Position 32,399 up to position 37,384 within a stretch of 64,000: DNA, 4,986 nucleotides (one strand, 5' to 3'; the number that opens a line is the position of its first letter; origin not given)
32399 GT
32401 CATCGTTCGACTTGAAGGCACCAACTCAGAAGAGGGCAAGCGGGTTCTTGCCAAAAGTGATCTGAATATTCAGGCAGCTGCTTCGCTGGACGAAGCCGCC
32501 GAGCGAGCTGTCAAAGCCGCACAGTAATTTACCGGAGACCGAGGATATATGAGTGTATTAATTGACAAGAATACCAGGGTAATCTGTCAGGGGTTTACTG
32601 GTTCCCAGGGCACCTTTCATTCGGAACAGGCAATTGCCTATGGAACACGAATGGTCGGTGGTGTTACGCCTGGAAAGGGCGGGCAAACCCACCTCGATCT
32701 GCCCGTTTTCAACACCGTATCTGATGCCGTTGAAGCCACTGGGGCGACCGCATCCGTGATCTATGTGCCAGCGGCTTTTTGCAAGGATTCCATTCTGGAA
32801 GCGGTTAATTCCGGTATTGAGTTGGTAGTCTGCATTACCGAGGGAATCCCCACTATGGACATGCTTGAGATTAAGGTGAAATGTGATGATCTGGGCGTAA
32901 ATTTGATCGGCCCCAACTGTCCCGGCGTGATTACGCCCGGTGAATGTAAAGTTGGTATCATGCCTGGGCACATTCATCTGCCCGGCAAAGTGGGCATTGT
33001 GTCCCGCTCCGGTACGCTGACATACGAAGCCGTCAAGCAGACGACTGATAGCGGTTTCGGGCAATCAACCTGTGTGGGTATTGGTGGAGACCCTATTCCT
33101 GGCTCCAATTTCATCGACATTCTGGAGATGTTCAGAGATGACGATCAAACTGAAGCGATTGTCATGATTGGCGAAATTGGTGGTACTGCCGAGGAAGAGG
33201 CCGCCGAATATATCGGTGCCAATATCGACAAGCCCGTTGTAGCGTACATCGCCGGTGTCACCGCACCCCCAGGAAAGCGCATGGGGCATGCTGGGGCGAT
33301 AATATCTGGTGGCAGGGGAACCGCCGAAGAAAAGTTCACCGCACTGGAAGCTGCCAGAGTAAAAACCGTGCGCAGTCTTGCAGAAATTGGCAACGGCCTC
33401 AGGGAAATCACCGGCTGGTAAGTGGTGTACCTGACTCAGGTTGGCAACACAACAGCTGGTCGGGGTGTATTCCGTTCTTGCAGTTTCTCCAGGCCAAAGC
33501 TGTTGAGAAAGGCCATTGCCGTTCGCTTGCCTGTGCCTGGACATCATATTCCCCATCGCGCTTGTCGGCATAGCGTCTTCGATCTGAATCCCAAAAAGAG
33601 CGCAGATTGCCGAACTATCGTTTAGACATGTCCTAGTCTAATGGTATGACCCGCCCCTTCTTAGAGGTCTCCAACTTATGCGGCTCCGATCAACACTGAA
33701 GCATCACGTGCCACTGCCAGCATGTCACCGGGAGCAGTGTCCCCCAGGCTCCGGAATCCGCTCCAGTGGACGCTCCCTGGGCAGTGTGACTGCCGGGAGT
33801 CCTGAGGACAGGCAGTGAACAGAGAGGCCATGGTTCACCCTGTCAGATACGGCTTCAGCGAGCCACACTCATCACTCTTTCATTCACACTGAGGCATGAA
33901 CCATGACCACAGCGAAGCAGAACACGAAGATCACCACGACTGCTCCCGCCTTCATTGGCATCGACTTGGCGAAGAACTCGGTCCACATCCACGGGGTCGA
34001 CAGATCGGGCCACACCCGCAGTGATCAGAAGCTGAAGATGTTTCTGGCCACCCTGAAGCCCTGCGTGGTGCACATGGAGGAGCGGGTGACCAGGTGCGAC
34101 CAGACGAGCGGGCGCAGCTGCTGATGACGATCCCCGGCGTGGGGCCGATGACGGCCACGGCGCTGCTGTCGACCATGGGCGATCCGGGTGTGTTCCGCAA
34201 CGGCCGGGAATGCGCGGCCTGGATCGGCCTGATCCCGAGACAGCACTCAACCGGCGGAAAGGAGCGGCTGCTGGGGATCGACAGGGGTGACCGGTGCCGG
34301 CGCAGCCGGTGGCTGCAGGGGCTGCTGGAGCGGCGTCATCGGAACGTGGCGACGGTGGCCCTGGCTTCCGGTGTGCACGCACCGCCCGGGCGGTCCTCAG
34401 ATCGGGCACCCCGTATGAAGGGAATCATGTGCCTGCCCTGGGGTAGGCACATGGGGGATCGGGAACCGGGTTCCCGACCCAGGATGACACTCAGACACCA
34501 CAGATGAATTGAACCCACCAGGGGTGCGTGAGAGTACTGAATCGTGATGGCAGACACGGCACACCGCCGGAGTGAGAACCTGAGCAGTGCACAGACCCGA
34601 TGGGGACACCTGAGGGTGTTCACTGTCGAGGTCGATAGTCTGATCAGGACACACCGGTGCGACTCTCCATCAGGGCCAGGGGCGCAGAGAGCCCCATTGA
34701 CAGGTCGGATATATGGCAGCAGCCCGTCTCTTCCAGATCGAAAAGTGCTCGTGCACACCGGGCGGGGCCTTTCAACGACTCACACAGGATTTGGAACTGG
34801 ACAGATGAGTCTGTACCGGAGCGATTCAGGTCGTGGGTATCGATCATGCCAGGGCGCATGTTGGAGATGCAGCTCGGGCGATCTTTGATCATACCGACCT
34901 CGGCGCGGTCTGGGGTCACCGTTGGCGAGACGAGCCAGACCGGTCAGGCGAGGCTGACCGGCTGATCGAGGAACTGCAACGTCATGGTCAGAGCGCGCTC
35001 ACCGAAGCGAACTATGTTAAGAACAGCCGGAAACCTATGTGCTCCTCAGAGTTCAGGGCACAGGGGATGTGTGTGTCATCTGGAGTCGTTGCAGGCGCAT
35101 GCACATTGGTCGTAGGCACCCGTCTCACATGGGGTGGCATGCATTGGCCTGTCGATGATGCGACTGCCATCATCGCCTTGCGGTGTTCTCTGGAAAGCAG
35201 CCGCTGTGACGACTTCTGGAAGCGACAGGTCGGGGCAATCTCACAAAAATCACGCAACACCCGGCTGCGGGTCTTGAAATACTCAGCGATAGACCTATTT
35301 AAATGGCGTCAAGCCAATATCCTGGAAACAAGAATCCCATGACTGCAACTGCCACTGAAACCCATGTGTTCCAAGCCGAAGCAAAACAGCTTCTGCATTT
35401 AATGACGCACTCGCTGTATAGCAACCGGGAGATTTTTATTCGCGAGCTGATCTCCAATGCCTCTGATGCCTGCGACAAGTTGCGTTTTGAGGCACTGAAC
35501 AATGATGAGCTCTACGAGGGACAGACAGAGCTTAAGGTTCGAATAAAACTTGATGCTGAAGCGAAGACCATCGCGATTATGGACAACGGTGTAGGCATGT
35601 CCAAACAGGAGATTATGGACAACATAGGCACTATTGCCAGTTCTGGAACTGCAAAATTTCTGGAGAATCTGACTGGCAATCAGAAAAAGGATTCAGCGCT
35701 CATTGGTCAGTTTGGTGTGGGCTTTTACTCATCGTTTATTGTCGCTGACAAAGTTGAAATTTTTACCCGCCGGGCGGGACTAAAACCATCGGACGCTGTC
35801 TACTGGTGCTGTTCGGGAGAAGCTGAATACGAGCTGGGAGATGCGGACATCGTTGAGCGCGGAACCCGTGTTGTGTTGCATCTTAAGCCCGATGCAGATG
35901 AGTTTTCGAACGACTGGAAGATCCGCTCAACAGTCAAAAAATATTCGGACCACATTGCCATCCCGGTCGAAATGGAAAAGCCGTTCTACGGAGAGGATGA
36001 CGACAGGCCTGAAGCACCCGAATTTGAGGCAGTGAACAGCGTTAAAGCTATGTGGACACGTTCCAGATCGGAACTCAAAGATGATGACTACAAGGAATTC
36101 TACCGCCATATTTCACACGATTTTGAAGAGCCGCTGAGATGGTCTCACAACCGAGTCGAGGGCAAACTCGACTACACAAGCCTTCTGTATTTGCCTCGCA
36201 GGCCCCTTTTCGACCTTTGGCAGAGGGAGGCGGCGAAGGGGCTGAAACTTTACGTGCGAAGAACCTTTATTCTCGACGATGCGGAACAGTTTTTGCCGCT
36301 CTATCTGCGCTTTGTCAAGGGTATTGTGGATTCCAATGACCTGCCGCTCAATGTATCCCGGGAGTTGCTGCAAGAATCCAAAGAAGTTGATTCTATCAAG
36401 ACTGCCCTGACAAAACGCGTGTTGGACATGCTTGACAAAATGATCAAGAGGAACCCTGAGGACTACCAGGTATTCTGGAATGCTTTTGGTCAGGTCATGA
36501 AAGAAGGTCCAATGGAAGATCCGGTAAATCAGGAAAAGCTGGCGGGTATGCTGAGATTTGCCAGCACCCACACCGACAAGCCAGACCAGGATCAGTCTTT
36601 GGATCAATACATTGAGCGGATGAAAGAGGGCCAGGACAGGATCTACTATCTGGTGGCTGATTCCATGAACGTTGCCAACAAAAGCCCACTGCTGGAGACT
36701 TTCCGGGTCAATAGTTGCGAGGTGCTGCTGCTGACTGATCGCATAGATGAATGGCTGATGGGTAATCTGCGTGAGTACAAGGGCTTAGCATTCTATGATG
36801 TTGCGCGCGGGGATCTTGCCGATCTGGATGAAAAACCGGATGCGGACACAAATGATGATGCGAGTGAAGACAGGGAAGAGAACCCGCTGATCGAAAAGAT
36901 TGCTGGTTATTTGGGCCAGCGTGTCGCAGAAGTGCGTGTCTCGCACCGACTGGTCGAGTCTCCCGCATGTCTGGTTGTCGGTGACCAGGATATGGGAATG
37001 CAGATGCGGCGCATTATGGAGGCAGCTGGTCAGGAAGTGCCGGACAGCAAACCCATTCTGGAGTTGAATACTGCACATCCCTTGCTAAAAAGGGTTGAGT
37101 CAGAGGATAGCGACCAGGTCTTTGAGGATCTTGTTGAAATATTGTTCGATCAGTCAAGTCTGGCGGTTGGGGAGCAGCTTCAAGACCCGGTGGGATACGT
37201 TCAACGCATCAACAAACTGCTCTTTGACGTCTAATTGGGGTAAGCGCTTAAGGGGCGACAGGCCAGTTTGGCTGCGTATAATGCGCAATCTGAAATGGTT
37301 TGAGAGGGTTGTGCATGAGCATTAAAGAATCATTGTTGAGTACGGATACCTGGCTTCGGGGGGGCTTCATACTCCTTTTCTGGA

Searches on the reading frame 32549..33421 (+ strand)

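Call 30: search_protein_families(library=pfam, proteins=[window:32549-33421:+], max_evalue=0.01)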
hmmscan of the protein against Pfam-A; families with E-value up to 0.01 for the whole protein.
window:32549-33421:+ (290 aa): 4 families
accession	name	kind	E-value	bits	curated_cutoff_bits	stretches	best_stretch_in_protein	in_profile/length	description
PF02629.25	CoA_binding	-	1.5e-31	109.4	22.3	1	6-99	1-97/97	CoA binding domain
PF00549.24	Ligase_CoA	-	3.6e-27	95.5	24.5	1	151-270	1-126/128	CoA-ligase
PF13607.11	Succ_CoA_lig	-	3.1e-11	43.6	27.4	1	145-280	1-134/138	Succinyl-CoA ligase like flavodoxin domain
PF13380.12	CoA_binding_2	-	0.0022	18.9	22.8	1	38-129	32-115/116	CoA binding domain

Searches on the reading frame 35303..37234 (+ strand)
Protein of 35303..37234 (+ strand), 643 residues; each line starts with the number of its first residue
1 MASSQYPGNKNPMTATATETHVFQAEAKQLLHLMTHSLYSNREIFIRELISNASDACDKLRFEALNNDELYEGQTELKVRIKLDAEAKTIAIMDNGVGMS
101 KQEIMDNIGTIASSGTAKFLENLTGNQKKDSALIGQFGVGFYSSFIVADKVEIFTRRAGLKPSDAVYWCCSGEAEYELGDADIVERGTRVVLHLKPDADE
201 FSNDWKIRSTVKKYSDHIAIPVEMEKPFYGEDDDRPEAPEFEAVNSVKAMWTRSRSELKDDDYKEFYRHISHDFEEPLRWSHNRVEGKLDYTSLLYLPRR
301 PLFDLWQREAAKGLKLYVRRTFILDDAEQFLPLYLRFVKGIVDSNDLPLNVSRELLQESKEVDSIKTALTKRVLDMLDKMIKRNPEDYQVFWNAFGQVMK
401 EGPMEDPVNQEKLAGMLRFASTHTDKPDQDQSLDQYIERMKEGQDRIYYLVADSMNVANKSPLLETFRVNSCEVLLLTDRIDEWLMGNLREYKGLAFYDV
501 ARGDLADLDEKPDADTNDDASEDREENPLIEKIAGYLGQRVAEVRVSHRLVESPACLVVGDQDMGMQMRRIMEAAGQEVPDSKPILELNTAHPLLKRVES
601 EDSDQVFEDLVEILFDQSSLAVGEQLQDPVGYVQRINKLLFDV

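Call 71: search_protein_families(library=pfam, proteins=[window:35303-37234:+], max_evalue=0.001)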
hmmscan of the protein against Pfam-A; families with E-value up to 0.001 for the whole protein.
window:35303-37234:+ (643 aa): 3 families
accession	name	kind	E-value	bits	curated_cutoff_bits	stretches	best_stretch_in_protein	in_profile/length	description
PF00183.23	HSP90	-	2.4e-120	403.4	24.4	1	240-640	78-486/518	Hsp90 protein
PF13589.12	HATPase_c_3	-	2.4e-09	37.8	25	1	44-159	5-96/137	Histidine kinase-, DNA gyrase B-, and HSP90-like ATPase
PF02518.31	HATPase_c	-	2.8e-05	24.9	26.4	1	45-195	5-108/111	Histidine kinase-, DNA gyrase B-, and HSP90-like ATPase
